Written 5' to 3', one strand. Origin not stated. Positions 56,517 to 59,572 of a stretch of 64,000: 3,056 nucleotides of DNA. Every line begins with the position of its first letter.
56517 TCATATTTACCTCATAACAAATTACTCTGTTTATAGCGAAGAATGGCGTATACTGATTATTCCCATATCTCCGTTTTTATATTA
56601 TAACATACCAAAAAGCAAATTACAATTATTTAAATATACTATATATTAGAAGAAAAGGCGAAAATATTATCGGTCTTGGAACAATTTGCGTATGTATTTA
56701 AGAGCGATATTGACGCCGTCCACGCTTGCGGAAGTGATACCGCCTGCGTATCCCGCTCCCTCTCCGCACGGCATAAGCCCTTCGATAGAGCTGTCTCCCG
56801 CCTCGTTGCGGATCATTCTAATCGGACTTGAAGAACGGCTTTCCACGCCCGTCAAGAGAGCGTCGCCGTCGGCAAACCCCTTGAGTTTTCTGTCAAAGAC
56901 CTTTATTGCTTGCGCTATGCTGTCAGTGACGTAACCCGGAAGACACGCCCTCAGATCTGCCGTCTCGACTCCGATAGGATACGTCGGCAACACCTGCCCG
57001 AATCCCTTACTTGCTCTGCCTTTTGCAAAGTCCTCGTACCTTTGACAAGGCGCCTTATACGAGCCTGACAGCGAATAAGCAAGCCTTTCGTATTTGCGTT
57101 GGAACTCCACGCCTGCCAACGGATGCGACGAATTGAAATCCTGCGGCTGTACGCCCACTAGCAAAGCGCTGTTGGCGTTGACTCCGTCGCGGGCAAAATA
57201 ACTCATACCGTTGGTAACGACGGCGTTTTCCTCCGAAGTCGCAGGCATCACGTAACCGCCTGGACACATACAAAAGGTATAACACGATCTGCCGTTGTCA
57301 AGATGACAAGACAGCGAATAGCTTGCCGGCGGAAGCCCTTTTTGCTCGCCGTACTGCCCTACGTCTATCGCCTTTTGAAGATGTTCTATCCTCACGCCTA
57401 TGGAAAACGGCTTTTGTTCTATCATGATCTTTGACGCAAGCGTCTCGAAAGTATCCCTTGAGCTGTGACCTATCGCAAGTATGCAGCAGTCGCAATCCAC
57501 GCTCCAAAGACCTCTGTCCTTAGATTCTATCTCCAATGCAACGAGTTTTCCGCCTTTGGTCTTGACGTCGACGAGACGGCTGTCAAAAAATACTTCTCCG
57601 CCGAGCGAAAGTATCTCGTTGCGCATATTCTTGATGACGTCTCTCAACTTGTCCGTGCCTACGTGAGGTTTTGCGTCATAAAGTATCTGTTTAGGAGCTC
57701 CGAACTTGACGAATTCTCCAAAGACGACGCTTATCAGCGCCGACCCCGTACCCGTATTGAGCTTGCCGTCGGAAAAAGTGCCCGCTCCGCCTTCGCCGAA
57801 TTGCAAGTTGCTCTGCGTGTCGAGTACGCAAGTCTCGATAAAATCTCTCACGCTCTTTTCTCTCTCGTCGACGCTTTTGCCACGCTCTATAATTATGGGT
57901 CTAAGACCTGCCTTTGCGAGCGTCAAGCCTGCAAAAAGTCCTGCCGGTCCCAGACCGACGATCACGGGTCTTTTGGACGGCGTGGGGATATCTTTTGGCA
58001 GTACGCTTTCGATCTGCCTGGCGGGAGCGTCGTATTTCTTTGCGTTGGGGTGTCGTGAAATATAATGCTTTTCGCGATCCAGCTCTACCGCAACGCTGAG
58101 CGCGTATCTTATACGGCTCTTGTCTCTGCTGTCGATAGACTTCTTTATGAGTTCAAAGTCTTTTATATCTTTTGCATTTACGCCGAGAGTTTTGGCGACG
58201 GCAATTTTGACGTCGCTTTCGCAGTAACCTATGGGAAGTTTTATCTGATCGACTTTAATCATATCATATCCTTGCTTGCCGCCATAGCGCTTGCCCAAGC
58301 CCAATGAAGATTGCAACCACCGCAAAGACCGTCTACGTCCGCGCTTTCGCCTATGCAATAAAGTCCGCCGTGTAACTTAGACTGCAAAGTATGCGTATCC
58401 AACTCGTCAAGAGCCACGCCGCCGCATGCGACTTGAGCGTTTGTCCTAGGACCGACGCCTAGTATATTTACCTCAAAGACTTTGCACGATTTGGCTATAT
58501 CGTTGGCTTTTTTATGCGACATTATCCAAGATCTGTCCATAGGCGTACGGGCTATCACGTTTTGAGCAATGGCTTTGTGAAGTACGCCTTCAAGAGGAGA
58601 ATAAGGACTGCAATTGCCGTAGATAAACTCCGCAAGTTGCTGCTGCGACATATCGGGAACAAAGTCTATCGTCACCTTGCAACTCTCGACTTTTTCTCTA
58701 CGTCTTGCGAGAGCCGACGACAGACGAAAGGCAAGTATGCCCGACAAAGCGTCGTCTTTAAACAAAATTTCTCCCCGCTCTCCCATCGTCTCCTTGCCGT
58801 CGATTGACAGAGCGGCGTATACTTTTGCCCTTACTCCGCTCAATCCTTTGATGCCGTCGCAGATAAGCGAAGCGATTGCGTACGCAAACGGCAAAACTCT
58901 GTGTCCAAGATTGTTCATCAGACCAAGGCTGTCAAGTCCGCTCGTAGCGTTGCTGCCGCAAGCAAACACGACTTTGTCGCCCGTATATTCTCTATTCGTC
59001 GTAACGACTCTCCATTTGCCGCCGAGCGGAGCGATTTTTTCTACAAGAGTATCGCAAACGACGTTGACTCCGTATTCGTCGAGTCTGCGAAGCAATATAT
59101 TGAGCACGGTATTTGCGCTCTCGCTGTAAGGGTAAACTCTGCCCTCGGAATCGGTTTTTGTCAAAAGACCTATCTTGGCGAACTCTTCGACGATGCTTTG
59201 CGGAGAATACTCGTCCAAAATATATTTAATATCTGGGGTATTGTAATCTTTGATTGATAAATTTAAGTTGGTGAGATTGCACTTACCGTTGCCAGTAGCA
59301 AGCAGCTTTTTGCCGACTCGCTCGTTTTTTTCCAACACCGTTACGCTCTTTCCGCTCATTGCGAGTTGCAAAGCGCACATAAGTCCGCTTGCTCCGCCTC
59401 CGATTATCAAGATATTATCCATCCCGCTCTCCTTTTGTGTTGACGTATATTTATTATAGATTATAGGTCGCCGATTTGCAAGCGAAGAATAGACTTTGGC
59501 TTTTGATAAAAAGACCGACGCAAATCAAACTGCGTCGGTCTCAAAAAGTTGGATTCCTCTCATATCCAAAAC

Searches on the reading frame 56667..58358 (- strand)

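Call 20: search_protein_families(library=pfam, proteins=[window:56667-58358:-], max_evalue=0.001)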
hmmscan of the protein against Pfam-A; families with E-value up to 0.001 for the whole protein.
window:56667-58358:- (563 aa): 7 families
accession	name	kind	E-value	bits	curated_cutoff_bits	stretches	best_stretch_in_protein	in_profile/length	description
PF21688.3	FAD-depend_C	-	1.2e-75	254.4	27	1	317-509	1-197/197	FAD-dependent protein, C-terminal domain-like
PF03486.20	HI0933_like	-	7.7e-06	26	50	0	132-164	4-36/244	HI0933-like protein Rossmann domain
PF01266.30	DAO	-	1.2e-05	25.5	27.9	0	241-307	151-217/353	FAD dependent oxidoreductase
PF13738.12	Pyr_redox_3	-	0.00034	20.4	30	1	132-164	1-34/305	Pyridine nucleotide-disulphide oxidoreductase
PF12831.13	FAD_oxidored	-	0.00052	19.9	27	0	132-161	3-32/416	FAD dependent oxidoreductase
PF07992.20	Pyr_redox_2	-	0.00062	19.7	26.1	0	132-240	4-58/291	Pyridine nucleotide-disulphide oxidoreductase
PF01494.25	FAD_binding_3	-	0.00071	19.3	22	0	132-162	5-35/349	FAD binding domain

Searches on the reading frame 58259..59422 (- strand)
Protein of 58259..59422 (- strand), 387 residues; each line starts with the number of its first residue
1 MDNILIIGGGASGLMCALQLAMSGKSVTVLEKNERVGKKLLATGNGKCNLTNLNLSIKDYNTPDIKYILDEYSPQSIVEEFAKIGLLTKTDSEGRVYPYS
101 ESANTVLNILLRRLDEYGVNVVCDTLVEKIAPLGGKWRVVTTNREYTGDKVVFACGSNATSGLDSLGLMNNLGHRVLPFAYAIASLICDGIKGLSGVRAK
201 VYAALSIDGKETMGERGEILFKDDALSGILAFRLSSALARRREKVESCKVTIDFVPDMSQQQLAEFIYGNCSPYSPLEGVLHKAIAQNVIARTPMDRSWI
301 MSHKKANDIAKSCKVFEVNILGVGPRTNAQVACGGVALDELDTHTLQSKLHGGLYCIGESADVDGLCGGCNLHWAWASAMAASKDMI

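Call 20: search_protein_families(library=pfam, proteins=[window:58259-59422:-], max_evalue=0.001)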
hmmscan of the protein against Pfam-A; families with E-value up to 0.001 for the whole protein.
window:58259-59422:- (387 aa): 12 families
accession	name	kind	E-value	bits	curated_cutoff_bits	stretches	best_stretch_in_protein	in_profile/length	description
PF03486.20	HI0933_like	-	4.5e-58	197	50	1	3-384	2-243/244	HI0933-like protein Rossmann domain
PF01266.30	DAO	-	4.2e-14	53.3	27.9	1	4-37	2-35/353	FAD dependent oxidoreductase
PF22780.1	HI0933_like_1st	-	1.1e-11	45.2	27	1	192-331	17-165/165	HI0933-like protein barrel and H2TH domain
PF00890.30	FAD_binding_2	-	2.8e-10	40.4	20.4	1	4-40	2-38/414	FAD binding domain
PF07992.20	Pyr_redox_2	-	2.2e-09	37.6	26.1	1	3-37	144-178/291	Pyridine nucleotide-disulphide oxidoreductase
PF13738.12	Pyr_redox_3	-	3.5e-09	36.8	30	1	5-157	1-134/305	Pyridine nucleotide-disulphide oxidoreductase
PF13450.12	NAD_binding_8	-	1.2e-08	35.5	21.9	1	6-37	1-32/68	NAD(P)-binding Rossmann-like domain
PF00070.33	Pyr_redox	-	6e-07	30.3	22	1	3-38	1-36/82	Pyridine nucleotide-disulphide oxidoreductase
PF12831.13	FAD_oxidored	-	1.5e-06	28.3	27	1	4-150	2-133/416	FAD dependent oxidoreductase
PF01593.30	Amino_oxidase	-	6.7e-06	26.1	19.8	1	12-37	2-27/443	Flavin containing amine oxidoreductase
PF01494.25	FAD_binding_3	-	3.7e-05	23.5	22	1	4-35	4-35/349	FAD binding domain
PF13454.12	NAD_binding_9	-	5.3e-05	23.7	21.8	0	6-53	2-53/155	FAD-NAD(P)-binding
